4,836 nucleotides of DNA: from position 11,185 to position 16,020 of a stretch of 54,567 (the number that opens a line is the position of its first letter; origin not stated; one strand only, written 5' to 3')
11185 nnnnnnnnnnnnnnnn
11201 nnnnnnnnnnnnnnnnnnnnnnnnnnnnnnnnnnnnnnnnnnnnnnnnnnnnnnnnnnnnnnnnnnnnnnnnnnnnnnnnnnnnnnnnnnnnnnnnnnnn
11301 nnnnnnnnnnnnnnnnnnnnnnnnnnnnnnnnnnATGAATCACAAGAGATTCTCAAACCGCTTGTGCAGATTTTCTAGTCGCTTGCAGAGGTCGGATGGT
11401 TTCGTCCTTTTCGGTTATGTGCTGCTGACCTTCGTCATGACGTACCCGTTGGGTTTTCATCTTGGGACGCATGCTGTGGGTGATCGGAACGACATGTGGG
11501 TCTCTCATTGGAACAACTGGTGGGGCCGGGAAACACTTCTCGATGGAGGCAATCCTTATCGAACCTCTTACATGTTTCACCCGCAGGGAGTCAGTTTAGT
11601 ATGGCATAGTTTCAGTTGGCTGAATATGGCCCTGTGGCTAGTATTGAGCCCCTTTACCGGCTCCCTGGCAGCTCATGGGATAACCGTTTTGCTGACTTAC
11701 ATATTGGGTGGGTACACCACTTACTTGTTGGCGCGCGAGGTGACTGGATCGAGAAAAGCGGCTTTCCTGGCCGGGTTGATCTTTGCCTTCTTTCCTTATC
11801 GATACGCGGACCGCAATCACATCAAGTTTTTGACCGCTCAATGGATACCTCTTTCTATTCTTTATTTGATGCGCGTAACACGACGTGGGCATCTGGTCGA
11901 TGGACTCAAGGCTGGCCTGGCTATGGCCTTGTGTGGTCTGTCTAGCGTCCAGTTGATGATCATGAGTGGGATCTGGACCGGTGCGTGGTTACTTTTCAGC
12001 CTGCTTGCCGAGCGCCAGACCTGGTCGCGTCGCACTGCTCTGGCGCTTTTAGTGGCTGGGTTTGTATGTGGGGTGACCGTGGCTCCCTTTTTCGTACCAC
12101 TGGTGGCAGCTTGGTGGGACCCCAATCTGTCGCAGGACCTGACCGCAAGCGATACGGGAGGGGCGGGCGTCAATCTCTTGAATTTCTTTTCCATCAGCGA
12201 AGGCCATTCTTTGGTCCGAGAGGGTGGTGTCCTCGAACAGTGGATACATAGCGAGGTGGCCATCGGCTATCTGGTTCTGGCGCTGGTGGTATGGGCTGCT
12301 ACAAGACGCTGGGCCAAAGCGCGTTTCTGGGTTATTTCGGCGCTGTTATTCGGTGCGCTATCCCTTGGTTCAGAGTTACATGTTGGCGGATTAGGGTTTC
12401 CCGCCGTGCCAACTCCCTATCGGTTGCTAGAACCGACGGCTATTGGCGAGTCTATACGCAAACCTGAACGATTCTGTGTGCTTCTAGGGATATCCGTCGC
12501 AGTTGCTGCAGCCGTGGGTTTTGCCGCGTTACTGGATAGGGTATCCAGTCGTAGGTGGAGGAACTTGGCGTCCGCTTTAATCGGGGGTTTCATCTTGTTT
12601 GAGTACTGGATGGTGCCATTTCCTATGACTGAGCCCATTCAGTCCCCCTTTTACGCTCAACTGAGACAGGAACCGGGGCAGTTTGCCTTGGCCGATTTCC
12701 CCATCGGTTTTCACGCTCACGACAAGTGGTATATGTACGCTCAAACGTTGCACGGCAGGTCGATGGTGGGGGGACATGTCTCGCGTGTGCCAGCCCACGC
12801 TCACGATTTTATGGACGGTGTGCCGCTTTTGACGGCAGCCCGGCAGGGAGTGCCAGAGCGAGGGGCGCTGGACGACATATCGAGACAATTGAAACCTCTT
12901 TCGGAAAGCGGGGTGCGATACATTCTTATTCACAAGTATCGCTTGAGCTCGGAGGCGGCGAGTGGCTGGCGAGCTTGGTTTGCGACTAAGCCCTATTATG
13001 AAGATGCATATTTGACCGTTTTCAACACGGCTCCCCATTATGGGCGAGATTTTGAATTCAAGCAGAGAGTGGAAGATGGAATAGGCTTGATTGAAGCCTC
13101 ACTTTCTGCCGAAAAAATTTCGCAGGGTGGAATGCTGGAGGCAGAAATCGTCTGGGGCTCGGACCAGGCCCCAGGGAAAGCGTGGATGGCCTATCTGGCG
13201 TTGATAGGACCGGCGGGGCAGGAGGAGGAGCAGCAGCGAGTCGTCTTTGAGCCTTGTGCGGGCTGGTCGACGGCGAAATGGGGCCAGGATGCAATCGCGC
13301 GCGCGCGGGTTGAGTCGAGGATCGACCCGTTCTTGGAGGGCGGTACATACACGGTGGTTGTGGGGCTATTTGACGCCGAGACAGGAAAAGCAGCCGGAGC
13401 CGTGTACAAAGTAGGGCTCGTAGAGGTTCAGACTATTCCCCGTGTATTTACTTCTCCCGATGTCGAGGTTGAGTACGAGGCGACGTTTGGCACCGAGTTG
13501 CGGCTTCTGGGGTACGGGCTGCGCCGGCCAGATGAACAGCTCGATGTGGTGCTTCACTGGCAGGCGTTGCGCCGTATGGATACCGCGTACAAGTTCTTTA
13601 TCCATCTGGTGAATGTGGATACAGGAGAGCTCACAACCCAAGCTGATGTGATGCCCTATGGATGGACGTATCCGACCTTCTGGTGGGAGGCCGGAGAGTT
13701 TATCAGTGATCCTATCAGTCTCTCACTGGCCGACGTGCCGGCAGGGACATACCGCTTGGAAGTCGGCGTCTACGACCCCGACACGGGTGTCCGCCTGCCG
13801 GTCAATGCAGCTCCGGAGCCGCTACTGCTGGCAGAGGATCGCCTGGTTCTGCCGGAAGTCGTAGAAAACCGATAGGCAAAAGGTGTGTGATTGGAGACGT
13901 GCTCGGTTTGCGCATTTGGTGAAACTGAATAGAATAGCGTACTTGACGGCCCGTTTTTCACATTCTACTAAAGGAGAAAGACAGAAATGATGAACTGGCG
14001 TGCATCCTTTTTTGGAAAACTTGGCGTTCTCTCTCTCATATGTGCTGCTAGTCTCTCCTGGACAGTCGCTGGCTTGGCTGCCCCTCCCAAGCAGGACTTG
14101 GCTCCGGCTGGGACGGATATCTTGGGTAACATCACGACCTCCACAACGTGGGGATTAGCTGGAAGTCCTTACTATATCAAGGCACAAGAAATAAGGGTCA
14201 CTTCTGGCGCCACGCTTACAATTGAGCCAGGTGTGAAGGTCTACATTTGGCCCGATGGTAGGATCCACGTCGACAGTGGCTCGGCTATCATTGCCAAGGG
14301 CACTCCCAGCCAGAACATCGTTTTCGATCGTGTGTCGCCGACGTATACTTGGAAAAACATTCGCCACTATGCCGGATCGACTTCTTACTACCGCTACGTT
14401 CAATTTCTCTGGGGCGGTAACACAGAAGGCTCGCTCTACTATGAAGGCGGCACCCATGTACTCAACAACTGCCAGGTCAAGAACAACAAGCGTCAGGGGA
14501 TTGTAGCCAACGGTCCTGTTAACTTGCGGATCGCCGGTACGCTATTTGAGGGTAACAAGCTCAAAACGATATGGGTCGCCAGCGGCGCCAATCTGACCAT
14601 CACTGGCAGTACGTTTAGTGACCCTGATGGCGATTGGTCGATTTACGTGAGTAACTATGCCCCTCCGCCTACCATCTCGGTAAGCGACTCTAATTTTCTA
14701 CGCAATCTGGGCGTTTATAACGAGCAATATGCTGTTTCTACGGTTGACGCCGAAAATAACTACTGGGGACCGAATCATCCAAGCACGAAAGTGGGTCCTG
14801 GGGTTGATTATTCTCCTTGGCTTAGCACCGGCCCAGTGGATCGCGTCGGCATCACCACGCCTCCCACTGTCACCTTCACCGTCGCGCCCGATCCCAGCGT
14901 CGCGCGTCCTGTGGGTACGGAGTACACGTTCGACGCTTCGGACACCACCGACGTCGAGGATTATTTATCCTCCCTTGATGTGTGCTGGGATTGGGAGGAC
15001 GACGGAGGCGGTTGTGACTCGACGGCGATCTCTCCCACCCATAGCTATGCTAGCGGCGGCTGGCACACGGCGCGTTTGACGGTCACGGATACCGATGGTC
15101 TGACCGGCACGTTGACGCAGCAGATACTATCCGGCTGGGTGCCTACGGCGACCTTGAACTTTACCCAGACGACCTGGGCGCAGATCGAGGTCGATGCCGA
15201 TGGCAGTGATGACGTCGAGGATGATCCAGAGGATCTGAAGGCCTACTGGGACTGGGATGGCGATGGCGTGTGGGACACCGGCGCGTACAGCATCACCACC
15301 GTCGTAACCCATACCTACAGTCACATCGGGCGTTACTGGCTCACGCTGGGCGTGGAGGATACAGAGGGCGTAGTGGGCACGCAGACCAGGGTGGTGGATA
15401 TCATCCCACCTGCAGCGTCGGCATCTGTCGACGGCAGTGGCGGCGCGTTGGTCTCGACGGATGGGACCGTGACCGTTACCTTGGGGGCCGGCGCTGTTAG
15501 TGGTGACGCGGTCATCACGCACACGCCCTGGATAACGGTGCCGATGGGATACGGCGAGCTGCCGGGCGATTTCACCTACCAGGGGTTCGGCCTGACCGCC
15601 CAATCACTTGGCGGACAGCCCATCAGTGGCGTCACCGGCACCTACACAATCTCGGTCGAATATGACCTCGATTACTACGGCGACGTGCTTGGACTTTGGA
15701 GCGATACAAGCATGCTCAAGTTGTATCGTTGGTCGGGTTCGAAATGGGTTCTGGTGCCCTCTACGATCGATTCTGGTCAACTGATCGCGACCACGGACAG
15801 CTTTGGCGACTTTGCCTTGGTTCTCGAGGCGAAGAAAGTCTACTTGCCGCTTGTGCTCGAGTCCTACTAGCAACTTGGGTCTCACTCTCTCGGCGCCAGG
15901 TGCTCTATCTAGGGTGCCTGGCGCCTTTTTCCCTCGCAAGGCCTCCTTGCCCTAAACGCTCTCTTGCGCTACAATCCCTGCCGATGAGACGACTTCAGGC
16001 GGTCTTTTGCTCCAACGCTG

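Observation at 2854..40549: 36-kb co-directional array of 13 GT-C-type membrane glycosyltransferase paralogues (14 GT-C modules), closed by a Wzy_C protein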

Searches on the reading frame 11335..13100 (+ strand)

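Call 18: find_homologous_proteins(query=window:11335-13100:+, max_evalue=0.00001)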
Query window:11335-13100:+ (588 aa): 115 proteins with E <= 0.00001 among 8000 candidates.
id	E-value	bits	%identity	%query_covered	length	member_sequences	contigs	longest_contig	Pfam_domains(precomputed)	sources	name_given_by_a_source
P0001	0.0e+0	1219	89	100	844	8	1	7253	PF19830.5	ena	-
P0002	1.0e-291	987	75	97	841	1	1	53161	-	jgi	jgi:hypothetical protein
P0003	3.6e-234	797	62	97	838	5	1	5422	PF19830.5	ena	-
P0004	1.8e-220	752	61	91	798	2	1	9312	PF19830.5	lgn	-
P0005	1.3e-218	746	59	94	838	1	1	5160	PF19830.5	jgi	jgi:hypothetical protein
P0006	1.4e-215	736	58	96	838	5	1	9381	PF09852.16,PF19830.5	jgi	jgi:hypothetical protein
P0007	5.4e-212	724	57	96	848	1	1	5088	PF19830.5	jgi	jgi:hypothetical protein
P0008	4.8e-210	717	56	96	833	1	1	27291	-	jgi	jgi:hypothetical protein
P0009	1.7e-209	716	56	96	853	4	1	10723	-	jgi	jgi:hypothetical protein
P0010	9.4e-204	697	54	96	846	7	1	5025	PF19830.5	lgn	-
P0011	1.8e-199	682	53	100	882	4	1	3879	-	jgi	jgi:hypothetical protein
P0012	8.0e-199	680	52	94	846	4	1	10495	-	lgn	-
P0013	1.4e-191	656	53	99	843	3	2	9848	-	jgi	jgi:hypothetical protein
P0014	1.2e-187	643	52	95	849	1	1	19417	PF19830.5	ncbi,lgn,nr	ncbi:MAG: hypothetical protein JXA14_15815 [Anaerolineae bacterium]|nr:hypothetical protein [Anaerol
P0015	3.1e-186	639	52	95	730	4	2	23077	PF19830.5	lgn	-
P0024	7.1e-180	618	50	96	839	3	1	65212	-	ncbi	-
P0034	4.4e-117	410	42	95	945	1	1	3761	PF10131.16,PF09852.16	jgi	jgi:hypothetical protein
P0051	3.9e-15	74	27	79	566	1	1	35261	PF10131.16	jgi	jgi:hypothetical protein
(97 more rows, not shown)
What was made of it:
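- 11335..13875 (+): Type B GT-C, two CTDs. This is the modelled representative. Homologues carry DUF6311, PTPS_related (PF10131), DUF2079 or PMT_2 (call 18).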

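Call 19: find_encoding_contigs(protein=P0002, flank=10000, max_places=3)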
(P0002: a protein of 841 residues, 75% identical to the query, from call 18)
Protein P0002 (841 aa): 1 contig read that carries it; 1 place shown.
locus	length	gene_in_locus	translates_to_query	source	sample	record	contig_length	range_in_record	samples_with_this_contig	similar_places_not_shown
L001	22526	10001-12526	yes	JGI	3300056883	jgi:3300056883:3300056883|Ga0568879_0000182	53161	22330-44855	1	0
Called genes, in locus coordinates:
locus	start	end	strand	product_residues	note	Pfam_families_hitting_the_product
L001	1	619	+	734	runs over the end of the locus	PF11369:DUF3160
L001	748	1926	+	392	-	PF01022:HTH_5, PF09339:HTH_IclR (weak), PF12802:MarR_2, PF12840:HTH_20, PF13412:HTH_24, PF13601:HTH_34 (faint), PF21476:PF0610-like_N (weak)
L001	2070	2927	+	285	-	PF02548:Pantoate_transf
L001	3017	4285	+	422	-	-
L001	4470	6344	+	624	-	PF02812:ELFV_dehydrog_N, PF00208:ELFV_dehydrog, PF00571:CBS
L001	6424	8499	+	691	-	PF02366:PMT (weak), PF13231:PMT_2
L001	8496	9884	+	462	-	-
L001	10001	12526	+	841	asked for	-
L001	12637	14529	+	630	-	PF18911:PKD_4 (weak)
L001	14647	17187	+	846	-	-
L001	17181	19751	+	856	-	PF19830:DUF6311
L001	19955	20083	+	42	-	-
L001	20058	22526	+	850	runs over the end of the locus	PF13231:PMT_2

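Call 20: find_encoding_contigs(protein=P0024, flank=10000, max_places=3)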
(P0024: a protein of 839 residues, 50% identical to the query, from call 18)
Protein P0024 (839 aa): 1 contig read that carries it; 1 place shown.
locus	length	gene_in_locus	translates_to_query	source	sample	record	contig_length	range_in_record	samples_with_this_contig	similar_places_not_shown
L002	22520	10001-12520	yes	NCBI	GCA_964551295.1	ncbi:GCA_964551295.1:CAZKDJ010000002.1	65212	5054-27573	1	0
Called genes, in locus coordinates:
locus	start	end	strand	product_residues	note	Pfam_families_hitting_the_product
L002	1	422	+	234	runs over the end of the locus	PF00092:VWA, PF13519:VWA_2 (weak)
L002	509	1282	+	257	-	PF13672:PP2C_2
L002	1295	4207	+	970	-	PF23381:Beta-prop_IFT122_1st, PF24814:WD40_Prp19, PF25174:Beta-prop_THOC3, PF24814:WD40_Prp19, PF25168:Beta-prop_WDR36-Utp21_2nd, PF25173:Beta-prop_WDR3_1st, PF25175:Beta-prop_WDR5, PF23409:Beta-prop_EML, +54 more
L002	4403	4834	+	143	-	PF01797:Y1_Tnp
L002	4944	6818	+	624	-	PF02812:ELFV_dehydrog_N, PF00208:ELFV_dehydrog, PF00571:CBS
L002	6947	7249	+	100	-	-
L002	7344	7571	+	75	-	-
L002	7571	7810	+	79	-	PF07927:HicA_toxin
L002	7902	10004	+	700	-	PF02366:PMT (weak), PF13231:PMT_2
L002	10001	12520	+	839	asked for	-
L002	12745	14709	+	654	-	PF13229:Beta_helix (faint), PF00801:PKD, PF18911:PKD_4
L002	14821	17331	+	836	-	-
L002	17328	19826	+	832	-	-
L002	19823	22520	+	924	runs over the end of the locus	-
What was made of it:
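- A-(E)-B-PKD-B synteny is kept at 50-75% identity (calls 19, 20).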

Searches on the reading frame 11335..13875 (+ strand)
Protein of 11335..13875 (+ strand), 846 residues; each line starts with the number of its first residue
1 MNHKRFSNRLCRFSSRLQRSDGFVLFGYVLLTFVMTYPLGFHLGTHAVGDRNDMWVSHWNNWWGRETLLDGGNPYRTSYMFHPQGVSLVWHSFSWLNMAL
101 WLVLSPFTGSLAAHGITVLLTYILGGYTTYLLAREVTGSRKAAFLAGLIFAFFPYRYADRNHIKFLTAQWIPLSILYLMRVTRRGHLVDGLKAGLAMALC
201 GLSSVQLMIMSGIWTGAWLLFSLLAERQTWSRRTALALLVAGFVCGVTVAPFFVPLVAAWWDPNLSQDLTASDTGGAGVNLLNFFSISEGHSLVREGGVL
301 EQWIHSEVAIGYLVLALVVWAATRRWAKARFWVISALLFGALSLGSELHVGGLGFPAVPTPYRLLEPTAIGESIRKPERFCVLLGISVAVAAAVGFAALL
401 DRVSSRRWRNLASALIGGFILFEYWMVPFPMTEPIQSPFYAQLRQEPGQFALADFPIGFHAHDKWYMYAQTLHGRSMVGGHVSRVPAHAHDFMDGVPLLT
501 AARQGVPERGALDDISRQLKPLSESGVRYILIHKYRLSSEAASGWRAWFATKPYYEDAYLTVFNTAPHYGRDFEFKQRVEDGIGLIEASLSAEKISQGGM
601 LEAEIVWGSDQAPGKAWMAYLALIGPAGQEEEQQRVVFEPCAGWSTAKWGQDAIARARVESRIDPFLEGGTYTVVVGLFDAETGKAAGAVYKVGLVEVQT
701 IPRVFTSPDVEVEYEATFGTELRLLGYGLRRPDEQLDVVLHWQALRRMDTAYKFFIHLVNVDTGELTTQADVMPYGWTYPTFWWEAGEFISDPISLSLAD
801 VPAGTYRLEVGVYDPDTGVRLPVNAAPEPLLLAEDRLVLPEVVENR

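Call 4: search_protein_families(library=pfam, proteins=[window:11335-13875:+], max_evalue=0.01)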
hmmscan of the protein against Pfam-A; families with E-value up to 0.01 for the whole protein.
window:11335-13875:+ (846 aa): 0 families

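Call 6: search_protein_families(library=ncbifam, proteins=[window:11335-13875:+], max_evalue=1)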
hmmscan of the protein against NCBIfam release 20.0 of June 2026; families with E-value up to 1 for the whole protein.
window:11335-13875:+ (846 aa): 0 families

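Call 35: predict_structure(alignment_id=A4)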
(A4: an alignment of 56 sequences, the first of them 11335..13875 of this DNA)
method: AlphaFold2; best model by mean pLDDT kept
length: 846 residues; sequences in the alignment: 56
mean_pLDDT: 91.8   pTM: 0.83
mean pLDDT of the five models: 91.8, 91.6, 91.0, 90.9, 90.8
residues with pLDDT >= 90: 678; 70-90: 123; 50-70: 36; < 50: 9
segments of 3 or more residues with pLDDT < 50: 1-6
pLDDT, mean of each block of 10 residues (from residue 1): 43 70 96 97 96 95 96 94 94 95 97 97 98 97 98 94 95 98 97 98 96 97 95 97 98 91 73 67 89 75 75 98 97 98 95 92 93 91 98 98 96 97 94 95 97 91 93 96 88 96 91 96 98 95 95 97 98 95 96 91 97 95 81 84 96 96 88 95 89 94 89 91 93 89 94 95 92 86 92 91 91 95 73 80 78
secondary structure, 60 per line:
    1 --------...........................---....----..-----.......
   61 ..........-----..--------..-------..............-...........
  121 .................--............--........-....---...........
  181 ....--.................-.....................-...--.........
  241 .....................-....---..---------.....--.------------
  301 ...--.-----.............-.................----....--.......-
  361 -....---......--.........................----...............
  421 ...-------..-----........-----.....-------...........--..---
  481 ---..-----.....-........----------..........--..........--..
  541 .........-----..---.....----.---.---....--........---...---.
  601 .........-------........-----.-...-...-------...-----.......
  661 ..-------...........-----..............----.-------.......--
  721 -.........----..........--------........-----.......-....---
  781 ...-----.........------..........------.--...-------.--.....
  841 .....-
elements in order (helices of 4 or more, strands of 3 or more residues): H9-35 H39-42 H54-70 H95-108 H110-137 H140-151 H154-161 H163-166 H170-184 H187-203 H205-225 H232-261 H263-266 H281-285 H312-324 H326-342 E347-350 E353-359 H362-365 H369-374 H377-401 H406-423 H438-445 E451-455 H463-473 H491-495 H497-504 H515-524 E527-533 H539-549 E560-564 E577-580 E583-590 E594-596 E600-609 E617-624 E636-638 E654-662 E670-680 E686-699 E712-718 E722-730 E735-744 E753-760 E766-772 H774-777 E789-797 E804-813 E823-825 E836-845
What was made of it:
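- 11335..13875 (+): AF2 pLDDT 91.8, pTM 0.83 (call 35).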

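Call 37: fold_search(model_id=the predicted structure, library=pdb)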
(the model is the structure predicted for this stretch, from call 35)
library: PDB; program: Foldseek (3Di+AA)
matches with E <= 10: 1916; with E <= 0.001: 90
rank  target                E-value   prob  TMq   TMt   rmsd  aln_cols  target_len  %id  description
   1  7oci_F                3.0e-10  1.00  0.39  0.49  10.2       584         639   13  Cryo-EM structure of yeast Ost6p containing oligosaccharyltransferase complex (released 2022-02-16)
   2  7e9s_A                3.1e-10  1.00  0.35  0.35  16.6       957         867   10  Archaeal oligosaccharyltransferase AglB from Archaeoglobus fulgidus in complex with an inhibitory peptide and a dolich (released 2021-09-08)
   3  8b6l_I                3.7e-10  1.00  0.35  0.42  16.6       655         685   12  Subtomogram average of the human Sec61-TRAP-OSTA-translocon (released 2022-12-07)
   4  8agb_A                4.0e-10  1.00  0.38  0.48  11.3       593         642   13  Structure of yeast oligosaccharylransferase complex with lipid-linked oligosaccharide bound (released 2022-12-07)
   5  6ezn_F                4.4e-10  1.00  0.38  0.47  11.6       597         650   13  Cryo-EM structure of the yeast oligosaccharyltransferase (OST) complex (released 2018-01-17)
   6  8pn9_A                4.8e-10  1.00  0.38  0.47  10.7       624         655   12  Structure of human oligosaccharyltransferase OST-A complex bound to NGI-1 (released 2024-05-08)
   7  8age_A                5.8e-10  1.00  0.34  0.43  11.6       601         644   12  Structure of yeast oligosaccharylransferase complex with acceptor peptide bound (released 2022-12-07)
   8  8agc_A                1.2e-09  1.00  0.38  0.45  11.5       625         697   13  Structure of yeast oligosaccharylransferase complex with lipid-linked oligosaccharide and non-acceptor peptide bound (released 2022-12-07)
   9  9n9j_I                1.4e-09  1.00  0.34  0.40  12.9       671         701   10  Structure of a GRP94 folding intermediate engaged with a CCDC134- and FKBP11-bound secretory translocon (released 2025-11-19)
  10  6ftg_5                2.5e-09  1.00  0.37  0.46  12.1       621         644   12  Subtomogram average of OST-containing ribosome-translocon complexes from canine rough microsomal membranes (released 2018-03-21)
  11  6c26_A                3.1e-09  1.00  0.39  0.49  11.5       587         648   13  The Cryo-EM structure of a eukaryotic oligosaccharyl transferase complex (released 2018-01-31)
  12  6s7o_A                6.8e-09  1.00  0.39  0.49   8.9       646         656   12  Cryo-EM structure of human oligosaccharyltransferase complex OST-A (released 2019-12-18)
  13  3wak                  1.1e-08  1.00  0.39  0.39  15.9       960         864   11  Crystal structure of the Archaeoglobus fulgidus oligosaccharyltransferase (O29867_ARCFU) in the apo form (released 2013-10-30)
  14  3waj                  1.5e-08  1.00  0.35  0.37  16.4       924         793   10  Crystal structure of the Archaeoglobus fulgidus oligosaccharyltransferase (O29867_ARCFU) complex with Zn and sulfate (released 2013-10-30)
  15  5gmy_A                1.8e-08  1.00  0.35  0.35  16.9       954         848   11  Crystal structure of the Archaeoglobus fulgidus oligosaccharyltransferase (O29867_ARCFU) tethered with an acceptor pep (released 2017-02-01)
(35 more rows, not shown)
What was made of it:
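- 11335..13875 (+): Foldseek: STT3/AglB E 3e-10, ArnT TM-score 0.58, DPY19, EmbA/B (call 37).
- Closest known: Oligosaccharyltransferases STT3/AglB/PglB. Same: Best fold match for type B (call 37).
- Checked: Its AF2 model (pLDDT 91.8) matches GT-C structures (calls 35, 37).
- The fold resembles the FnIII domains of RbmA, a biofilm scaffolding protein that I recall binds polysaccharide, other Ig-like barrels, and an A. aeolicus WzmWzt O-antigen transporter chain (call 37). The best Foldseek hits of the type B model are STT3 and AglB, E about 3e-10, with aligned lengths of 584-960 columns that include the soluble part (call 37). ArnT has the higher target TM-score, 0.58 (call 37).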

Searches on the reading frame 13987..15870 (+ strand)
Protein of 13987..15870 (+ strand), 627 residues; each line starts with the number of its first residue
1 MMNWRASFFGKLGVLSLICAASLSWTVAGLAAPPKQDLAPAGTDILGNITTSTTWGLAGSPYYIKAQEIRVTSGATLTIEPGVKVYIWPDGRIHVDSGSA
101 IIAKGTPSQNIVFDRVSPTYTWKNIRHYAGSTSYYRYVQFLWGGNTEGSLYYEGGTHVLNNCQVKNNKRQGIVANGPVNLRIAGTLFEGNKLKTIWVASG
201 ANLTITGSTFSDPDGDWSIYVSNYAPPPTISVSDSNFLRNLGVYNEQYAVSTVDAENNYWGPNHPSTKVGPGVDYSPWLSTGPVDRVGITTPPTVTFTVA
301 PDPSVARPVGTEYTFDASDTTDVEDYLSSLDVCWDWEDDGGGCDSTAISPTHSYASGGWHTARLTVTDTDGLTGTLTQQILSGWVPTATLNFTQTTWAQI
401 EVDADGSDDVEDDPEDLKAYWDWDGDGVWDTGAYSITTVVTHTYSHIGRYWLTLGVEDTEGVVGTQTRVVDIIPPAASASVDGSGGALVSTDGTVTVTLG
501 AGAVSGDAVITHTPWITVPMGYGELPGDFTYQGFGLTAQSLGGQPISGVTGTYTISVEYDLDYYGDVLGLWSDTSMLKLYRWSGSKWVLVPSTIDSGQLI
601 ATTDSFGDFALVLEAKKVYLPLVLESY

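Call 4: search_protein_families(library=pfam, proteins=[window:13987-15870:+], max_evalue=0.01)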
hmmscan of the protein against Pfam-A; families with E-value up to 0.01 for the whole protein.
window:13987-15870:+ (627 aa): 4 families
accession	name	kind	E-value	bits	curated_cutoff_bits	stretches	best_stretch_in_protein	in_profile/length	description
PF18911.6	PKD_4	-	3.8e-10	40.1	27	2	309-377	16-80/85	PKD domain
PF00801.26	PKD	-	7.9e-09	35.8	23.5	2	297-374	2-73/80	PKD domain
PF13229.12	Beta_helix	-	3.3e-07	30.5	25.9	1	151-252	28-120/158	Right handed beta helix region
PF05048.19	NosD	-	7.7e-05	22.7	23.6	1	144-263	80-189/212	Periplasmic copper-binding protein (NosD)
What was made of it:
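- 13987..15870 (+): Secreted beta-helix plus two-PKD-domain protein, a conserved member of the accessory block. Pfam PKD_4, PKD, Beta_helix and NosD (call 4).
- Checked: 'Every large + ORF is polytopic' is wrong for 13987-15870, a secreted beta-helix/PKD protein of 627 aa (call 4).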

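Call 84: search_solved_structures(query=window:13987-15870:+, max_evalue=1)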
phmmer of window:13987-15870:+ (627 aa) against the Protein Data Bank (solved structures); distinct sequences matched with E-value up to 1: 10.
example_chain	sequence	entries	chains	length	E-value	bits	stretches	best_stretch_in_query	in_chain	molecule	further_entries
9lqj_A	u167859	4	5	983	6.1e-05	24.9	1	332-477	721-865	Collagenase ColH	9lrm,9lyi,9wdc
9lrk_A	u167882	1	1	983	6.1e-05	24.9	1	332-477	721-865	Collagenase ColH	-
6aem_A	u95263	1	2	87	0.0027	19.5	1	333-378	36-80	PKD domain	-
4aqo_A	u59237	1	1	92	0.0028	19.4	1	308-467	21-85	COLLAGENASE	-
4jrw_A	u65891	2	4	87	0.0029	19.4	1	309-468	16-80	Collagenase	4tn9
2y72_A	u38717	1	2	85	0.0037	19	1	308-376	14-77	COLLAGENASE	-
4l9d_A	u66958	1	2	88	0.013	17.3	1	332-380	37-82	Protease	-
4u6t_A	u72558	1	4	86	0.055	15.1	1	332-376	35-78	ColH protein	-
4u7k_A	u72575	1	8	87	0.056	15.1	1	332-376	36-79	ColH protein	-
9lip_S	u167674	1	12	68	0.52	11.9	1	321-365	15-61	M-alpha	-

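Call 85: search_protein_families(library=ncbifam, proteins=[window:13987-15870:+], max_evalue=0.1)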
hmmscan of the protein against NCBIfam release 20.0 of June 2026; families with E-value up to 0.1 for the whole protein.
window:13987-15870:+ (627 aa): 0 families
